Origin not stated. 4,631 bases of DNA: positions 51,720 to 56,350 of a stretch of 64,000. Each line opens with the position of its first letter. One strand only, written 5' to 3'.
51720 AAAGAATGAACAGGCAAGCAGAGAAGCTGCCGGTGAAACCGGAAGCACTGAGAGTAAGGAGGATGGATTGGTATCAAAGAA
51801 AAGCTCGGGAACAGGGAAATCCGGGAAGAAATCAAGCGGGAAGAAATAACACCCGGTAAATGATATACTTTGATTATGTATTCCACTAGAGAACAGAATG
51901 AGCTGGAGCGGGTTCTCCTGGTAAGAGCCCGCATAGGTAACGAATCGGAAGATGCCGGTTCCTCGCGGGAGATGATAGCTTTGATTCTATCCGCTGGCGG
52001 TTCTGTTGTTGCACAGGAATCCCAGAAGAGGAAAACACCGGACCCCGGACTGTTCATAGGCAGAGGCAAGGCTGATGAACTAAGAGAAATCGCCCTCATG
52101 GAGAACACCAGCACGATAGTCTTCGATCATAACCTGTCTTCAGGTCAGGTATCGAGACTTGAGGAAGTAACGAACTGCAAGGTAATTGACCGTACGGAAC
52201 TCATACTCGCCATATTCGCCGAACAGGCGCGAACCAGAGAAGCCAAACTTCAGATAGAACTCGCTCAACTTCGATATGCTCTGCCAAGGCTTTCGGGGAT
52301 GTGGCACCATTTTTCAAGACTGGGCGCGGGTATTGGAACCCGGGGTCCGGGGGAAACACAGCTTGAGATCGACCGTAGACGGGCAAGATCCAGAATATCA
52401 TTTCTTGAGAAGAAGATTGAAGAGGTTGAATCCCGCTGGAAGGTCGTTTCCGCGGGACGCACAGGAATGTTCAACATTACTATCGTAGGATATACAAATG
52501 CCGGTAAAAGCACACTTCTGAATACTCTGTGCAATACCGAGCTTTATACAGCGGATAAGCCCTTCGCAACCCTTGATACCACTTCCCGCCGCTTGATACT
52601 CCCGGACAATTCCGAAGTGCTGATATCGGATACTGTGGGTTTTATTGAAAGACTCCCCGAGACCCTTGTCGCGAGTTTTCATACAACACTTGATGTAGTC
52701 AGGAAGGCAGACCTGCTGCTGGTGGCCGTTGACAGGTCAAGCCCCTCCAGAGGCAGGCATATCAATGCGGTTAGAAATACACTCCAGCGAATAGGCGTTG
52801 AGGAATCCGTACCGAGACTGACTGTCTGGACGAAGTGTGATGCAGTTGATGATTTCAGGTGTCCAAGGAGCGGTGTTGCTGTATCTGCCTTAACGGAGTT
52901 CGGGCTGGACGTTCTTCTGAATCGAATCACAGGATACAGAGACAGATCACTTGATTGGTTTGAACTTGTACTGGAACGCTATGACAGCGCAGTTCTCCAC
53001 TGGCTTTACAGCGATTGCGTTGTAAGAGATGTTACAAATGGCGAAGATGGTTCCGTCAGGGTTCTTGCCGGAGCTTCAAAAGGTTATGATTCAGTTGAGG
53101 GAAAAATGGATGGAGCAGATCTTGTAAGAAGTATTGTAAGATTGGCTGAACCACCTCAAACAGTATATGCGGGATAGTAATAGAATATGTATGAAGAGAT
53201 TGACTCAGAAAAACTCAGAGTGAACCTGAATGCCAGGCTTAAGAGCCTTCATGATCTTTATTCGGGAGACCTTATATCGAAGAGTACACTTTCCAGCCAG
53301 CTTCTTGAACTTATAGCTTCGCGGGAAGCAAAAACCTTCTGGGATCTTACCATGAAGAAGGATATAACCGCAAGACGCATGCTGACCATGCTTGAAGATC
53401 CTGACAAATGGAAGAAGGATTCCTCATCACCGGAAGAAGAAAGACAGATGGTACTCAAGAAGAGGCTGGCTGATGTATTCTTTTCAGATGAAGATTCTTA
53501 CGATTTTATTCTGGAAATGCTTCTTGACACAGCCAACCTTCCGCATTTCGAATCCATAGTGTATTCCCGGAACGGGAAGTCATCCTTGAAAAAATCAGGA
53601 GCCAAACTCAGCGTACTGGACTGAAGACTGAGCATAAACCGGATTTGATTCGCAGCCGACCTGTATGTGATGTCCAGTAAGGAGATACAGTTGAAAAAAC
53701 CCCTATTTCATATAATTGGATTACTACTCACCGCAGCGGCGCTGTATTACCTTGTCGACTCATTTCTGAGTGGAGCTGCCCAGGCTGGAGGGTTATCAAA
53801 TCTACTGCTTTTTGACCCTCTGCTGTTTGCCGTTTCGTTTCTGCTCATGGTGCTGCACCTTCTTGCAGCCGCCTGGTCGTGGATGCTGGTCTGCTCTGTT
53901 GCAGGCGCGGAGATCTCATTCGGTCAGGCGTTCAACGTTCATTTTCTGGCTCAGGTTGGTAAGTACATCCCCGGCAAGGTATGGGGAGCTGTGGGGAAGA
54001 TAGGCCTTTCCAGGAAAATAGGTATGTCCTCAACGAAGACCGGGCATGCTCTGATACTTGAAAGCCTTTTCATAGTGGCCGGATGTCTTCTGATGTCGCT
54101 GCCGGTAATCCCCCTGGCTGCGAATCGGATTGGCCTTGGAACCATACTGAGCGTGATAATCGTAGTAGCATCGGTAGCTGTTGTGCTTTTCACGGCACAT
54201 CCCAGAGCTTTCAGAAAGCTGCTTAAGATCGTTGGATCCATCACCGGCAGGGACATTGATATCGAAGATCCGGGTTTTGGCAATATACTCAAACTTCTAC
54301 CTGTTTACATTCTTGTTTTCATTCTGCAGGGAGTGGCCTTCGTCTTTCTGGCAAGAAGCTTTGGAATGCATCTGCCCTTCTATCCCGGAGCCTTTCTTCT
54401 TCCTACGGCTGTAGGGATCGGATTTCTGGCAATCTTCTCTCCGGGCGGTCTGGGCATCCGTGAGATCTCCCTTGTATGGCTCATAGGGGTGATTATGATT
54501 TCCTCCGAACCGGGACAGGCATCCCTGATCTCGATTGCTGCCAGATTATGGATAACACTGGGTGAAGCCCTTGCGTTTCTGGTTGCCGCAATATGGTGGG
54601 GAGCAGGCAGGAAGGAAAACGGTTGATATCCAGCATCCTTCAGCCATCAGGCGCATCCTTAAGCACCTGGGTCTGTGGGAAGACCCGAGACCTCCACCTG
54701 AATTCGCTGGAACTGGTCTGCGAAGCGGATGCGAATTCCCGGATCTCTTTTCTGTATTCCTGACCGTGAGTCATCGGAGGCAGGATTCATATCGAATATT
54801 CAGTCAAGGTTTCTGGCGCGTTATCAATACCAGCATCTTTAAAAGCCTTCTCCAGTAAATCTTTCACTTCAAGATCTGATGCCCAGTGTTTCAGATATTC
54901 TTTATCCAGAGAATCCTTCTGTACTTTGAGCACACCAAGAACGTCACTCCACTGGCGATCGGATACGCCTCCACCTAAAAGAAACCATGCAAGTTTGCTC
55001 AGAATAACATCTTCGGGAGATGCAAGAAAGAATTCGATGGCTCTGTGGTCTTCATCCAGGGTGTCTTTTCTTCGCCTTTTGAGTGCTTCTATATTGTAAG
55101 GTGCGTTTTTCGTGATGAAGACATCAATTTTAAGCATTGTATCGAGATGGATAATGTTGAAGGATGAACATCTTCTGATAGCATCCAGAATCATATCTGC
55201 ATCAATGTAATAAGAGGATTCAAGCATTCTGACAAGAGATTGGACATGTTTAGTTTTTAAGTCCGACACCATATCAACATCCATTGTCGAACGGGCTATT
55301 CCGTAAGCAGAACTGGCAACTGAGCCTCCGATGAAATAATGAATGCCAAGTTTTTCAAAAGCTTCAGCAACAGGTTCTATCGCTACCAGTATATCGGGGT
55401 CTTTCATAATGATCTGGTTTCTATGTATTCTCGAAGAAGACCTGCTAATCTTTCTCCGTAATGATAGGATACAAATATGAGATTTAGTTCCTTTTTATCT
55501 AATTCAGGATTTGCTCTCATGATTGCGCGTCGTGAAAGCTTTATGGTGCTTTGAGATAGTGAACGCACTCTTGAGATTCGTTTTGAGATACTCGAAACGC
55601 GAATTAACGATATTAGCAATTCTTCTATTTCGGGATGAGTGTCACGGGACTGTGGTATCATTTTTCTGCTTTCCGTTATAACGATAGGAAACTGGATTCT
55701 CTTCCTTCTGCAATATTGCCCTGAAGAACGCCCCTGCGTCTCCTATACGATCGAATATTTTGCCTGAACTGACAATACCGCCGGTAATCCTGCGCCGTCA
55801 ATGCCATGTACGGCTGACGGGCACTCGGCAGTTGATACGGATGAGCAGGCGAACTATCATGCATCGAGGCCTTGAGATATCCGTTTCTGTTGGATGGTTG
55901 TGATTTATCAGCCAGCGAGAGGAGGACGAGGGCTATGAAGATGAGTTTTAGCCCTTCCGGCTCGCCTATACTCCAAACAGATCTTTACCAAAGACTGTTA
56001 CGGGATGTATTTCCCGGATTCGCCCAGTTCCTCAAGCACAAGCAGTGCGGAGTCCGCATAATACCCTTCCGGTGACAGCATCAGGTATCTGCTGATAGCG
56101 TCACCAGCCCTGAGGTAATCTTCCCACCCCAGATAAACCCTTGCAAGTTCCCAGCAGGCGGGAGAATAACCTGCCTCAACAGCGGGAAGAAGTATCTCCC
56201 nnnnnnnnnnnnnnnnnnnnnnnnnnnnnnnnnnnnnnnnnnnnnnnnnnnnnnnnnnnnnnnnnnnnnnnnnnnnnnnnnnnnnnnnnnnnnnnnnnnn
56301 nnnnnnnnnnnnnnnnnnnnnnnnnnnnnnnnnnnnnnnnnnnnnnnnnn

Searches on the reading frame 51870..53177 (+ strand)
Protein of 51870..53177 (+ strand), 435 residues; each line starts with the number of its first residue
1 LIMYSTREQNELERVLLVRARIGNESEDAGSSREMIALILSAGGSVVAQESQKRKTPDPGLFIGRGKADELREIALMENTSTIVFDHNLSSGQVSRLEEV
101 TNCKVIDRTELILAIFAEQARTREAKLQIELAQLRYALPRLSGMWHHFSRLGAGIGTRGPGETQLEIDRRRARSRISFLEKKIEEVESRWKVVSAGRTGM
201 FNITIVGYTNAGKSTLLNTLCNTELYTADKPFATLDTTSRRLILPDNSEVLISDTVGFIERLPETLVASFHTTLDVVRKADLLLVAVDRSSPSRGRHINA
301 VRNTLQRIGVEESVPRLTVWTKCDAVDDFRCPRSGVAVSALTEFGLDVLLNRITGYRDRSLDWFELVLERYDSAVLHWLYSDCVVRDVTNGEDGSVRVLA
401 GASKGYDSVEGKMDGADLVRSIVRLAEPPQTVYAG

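Call 24: find_related_loci(query=window:51870-53177:+, collection=genome_contigs, flank=10000)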
Query window:51870-53177:+ (435 aa) in genome_contigs; peptide patterns used: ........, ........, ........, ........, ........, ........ (x = any residue, [..] = any of these).
179 stretches matched a pattern; 21 encode a relative of the query (tblastn E <= 1e-3); 21 distinct loci.
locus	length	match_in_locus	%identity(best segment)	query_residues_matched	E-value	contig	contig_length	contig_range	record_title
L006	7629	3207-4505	91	3-435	0e+0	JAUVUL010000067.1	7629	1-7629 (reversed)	MAG: Candidatus Aegiribacteria sp. isolate CSMAG_791 CSMAG_791_k141_506836_length_7629_cov_11.0005, whole genome shotgun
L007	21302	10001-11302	88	2-435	0e+0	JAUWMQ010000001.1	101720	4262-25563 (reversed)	MAG: Candidatus Aegiribacteria sp. isolate CSMAG_2402 CSMAG_2402_k141_1681010_length_101720_cov_7.9769, whole genome sho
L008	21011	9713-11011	89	3-435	0e+0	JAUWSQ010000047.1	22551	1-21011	MAG: Candidatus Fermentibacteria bacterium isolate CSMAG_2558 CSMAG_2558_k127_1230215_length_22551_cov_43.8767, whole ge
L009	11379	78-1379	86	2-435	0e+0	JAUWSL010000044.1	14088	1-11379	MAG: Candidatus Aegiribacteria sp. isolate CSMAG_2553 CSMAG_2553_k127_3203472_length_14088_cov_22.6365, whole genome sho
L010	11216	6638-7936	87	3-435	0e+0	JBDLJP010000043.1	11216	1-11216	MAG: Candidatus Fermentibacteria bacterium isolate MAG102 MAG102_43, whole genome shotgun sequence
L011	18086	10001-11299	87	3-435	0e+0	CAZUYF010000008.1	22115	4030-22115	MAG TPA_asm: uncultured bacterium isolate SRP155585_co1_159 genome assembly, contig: NODE_963_length_22115_cov_9.686129,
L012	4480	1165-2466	87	2-435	0e+0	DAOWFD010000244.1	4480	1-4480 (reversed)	MAG TPA_asm: Candidatus Aegiribacteria sp. isolate CSMAG_1956 CSMAG_1956_k141_3157790_length_4480_cov_10.0000, whole gen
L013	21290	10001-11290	88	3-432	0e+0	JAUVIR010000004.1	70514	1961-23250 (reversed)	MAG: Candidatus Fermentibacteria bacterium isolate CSMAG_433 CSMAG_433_k127_1290360_length_70514_cov_34.1939, whole geno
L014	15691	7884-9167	88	3-430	0e+0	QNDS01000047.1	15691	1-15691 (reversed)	MAG: Candidatus Fermentibacteria bacterium isolate B22_G4 B22_Guay4_scaffold_02759, whole genome shotgun sequence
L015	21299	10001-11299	86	3-435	0e+0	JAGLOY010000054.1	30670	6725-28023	MAG: Candidatus Aegiribacteria sp. isolate RS_7_6 ROV157_7.bin.6.fa_54, whole genome shotgun sequence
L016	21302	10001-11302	82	2-435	0e+0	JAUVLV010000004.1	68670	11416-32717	MAG: Candidatus Aegiribacteria sp. isolate CSMAG_515 CSMAG_515_k141_694786_length_68670_cov_30.0244, whole genome shotgu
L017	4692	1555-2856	78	2-435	0e+0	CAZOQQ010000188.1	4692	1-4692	MAG TPA_asm: uncultured bacterium isolate binchicken_co67_278 genome assembly, contig: NODE_22743_length_4692_cov_4.8466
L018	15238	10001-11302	74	3-435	0e+0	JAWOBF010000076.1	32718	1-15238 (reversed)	MAG: Candidatus Aegiribacteria sp. isolate BLK3-3.bin.115 k191_3046057, whole genome shotgun sequence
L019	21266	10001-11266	72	8-429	0e+0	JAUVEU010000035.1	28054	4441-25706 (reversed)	MAG: Candidatus Aegiribacteria sp. isolate CSMAG_331 CSMAG_331_k141_2870066_length_28054_cov_8.9874, whole genome shotgu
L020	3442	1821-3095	74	5-428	0e+0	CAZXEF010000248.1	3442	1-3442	MAG TPA_asm: uncultured bacterium isolate binchicken_co129_934 genome assembly, contig: NODE_107782_length_3442_cov_5.32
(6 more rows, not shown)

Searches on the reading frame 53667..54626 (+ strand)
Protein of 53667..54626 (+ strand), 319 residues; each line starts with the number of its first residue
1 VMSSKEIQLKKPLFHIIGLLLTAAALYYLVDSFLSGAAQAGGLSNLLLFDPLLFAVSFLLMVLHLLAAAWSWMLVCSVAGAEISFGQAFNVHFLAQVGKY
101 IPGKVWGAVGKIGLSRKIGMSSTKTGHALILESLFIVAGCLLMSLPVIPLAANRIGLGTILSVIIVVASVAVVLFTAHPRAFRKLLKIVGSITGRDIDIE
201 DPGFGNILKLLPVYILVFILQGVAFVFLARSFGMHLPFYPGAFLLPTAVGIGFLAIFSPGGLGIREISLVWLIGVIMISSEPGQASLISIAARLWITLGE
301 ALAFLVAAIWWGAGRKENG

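Call 4: search_protein_families(library=pfam, proteins=[window:53667-54626:+], max_evalue=1)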
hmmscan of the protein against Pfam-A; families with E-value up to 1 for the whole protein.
window:53667-54626:+ (319 aa): 2 families
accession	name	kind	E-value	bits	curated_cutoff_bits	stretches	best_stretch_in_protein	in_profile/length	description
PF03706.18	LPG_synthase_TM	-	3.2e-23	83.1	33.4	1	16-297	2-298/302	Lysylphosphatidylglycerol synthase TM region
PF04588.18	HIG_1_N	-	0.52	11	22.4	1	15-46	5-33/52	Hypoxia induced protein conserved region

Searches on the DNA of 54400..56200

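Call 59: search_rna_families(source=window, start=54400, end=56200, threshold=evalue, max_evalue=1)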
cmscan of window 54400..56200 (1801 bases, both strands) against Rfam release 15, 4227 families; matches with E-value up to 1: 1.
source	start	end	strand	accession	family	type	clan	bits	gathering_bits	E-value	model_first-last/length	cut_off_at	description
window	54871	55004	-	RF01881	Xist_exon4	Gene; lncRNA;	-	17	100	0.89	1-126/126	no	X-chromosome inactivation gene exon 4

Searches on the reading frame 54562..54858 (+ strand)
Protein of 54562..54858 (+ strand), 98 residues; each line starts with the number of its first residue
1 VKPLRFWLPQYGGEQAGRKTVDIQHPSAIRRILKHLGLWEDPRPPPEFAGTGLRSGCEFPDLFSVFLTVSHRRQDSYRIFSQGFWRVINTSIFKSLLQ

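Call 4: search_protein_families(library=pfam, proteins=[window:54562-54858:+], max_evalue=1)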
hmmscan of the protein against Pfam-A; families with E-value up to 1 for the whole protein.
window:54562-54858:+ (98 aa): 0 families

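Call 6: search_protein_families(library=ncbifam, proteins=[window:54562-54858:+], max_evalue=1)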
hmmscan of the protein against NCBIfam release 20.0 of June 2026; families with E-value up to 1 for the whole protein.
window:54562-54858:+ (98 aa): 0 families

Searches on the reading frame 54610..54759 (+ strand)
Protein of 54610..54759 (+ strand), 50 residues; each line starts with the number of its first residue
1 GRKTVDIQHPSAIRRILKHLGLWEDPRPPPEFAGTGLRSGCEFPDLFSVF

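Call 19: search_dna_similar(query=window:54610-54759:+, collection=plasmids, mode=protein, max_evalue=10, max_rows=15)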
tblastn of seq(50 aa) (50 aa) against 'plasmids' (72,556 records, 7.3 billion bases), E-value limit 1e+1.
Records with a match: 18; places in all: 32; records where one place covers at least 80% of the query: 1.
Best place of each record, by identity: <60% 18.
By first word of the organism name: Rhizobium 10; Escherichia 2; Roseinatronobacter 1; Leisingera 1; Vibrio 1; Roseomonas 1; Hymenobacter 1; Trichlorobacter 1.
By predicted mobility (MOB-suite, as given by PLSDB): conjugative 11; non-mobilizable 7.
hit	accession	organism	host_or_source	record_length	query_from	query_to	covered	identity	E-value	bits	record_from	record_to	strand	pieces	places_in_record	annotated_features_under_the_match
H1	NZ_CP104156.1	Rhizobium sophoriradicis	Phaseolus vulgaris,cell culture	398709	18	48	62%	51.6%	7e+0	30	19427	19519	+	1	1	TRAFs-binding domain-containing protein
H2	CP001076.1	Rhizobium etli CIAT 652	-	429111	18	48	62%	51.6%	7e+0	30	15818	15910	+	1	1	hypothetical protein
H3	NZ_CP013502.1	Rhizobium esperanzae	Phaseolus vulgaris,Whole ...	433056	18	48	62%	51.6%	7e+0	30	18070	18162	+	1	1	TRAFs-binding domain-containing protein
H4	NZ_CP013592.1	Rhizobium sp. N871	Phaseolus vulgaris,Whole ...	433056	18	48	62%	51.6%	7e+0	30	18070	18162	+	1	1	TRAFs-binding domain-containing protein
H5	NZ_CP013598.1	Rhizobium sp. N741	Phaseolus vulgaris,Whole ...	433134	18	48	62%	51.6%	7e+0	30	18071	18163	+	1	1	TRAFs-binding domain-containing protein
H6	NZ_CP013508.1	Rhizobium sp. N1341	Phaseolus vulgaris,Whole ...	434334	18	48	62%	51.6%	7e+0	30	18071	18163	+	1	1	TRAFs-binding domain-containing protein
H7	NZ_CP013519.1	Rhizobium sp. N113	Phaseolus vulgaris,Whole ...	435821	18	48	62%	51.6%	7e+0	30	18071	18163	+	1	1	TRAFs-binding domain-containing protein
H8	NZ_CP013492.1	Rhizobium sp. N6212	Phaseolus vulgaris,Whole ...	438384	18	48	62%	51.6%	7e+0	30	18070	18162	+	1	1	TRAFs-binding domain-containing protein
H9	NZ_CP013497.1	Rhizobium sp. N621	Phaseolus vulgaris,Whole ...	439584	18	48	62%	51.6%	7e+0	30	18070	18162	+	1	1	TRAFs-binding domain-containing protein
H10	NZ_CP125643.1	Rhizobium sp. BT03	Phaseolus vulgaris,Pure culture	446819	18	48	62%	51.6%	7e+0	30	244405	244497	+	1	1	TRAFs-binding domain-containing protein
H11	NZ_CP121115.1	Roseinatronobacter sp. S2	cell culture,Alkaline Spring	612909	1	44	88%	35.6%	1e+0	32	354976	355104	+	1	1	ABC transporter permease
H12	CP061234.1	Escherichia coli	Sheep,cell culture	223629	9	43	70%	43.2%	2e+0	32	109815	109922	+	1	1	none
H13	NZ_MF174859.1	Escherichia coli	feces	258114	9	43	70%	43.2%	2e+0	32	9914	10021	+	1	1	Ig-like domain repeat protein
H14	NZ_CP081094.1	Leisingera caerulea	-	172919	8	45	76%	37.2%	2e+0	32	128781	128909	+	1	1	hypothetical protein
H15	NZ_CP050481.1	Vibrio campbellii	single cell,seawater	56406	6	34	58%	48.3%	9e+0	30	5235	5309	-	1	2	hypothetical protein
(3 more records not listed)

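Call 55: find_homologous_proteins(query=window:54610-54759:+, max_evalue=10)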
Query seq(50 aa): no candidate shares three 5-residue words with the query. No homologue found.
